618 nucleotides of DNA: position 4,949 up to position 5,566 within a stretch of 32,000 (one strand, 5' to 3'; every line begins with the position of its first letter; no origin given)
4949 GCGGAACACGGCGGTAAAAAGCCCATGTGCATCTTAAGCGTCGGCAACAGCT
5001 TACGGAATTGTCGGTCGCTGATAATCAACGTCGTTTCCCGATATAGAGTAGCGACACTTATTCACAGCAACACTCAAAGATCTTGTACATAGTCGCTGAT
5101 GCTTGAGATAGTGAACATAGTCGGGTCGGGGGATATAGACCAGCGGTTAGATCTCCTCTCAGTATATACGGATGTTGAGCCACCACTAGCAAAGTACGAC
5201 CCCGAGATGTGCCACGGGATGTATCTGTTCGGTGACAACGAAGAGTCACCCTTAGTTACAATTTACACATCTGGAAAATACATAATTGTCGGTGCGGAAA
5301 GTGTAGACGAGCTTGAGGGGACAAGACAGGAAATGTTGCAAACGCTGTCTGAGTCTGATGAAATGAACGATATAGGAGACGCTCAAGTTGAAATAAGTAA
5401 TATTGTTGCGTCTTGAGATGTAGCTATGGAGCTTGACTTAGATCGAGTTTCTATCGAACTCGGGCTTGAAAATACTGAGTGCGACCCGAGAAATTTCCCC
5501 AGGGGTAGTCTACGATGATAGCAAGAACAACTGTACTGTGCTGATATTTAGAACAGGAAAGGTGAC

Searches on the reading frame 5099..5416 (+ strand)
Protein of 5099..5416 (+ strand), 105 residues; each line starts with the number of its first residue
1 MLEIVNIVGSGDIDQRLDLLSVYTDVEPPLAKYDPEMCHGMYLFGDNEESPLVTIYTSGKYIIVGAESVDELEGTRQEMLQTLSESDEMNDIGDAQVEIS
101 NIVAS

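Call 10: search_protein_families(library=pfam, proteins=[window:5099-5416:+], max_evalue=0.01)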
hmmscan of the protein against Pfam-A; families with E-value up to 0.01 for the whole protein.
window:5099-5416:+ (105 aa): 1 family
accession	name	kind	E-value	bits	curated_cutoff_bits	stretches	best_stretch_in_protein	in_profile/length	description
PF00352.27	TBP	-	2.1e-13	50.4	22.9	1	2-85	2-84/85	Transcription factor TFIID (or TATA-binding protein, TBP)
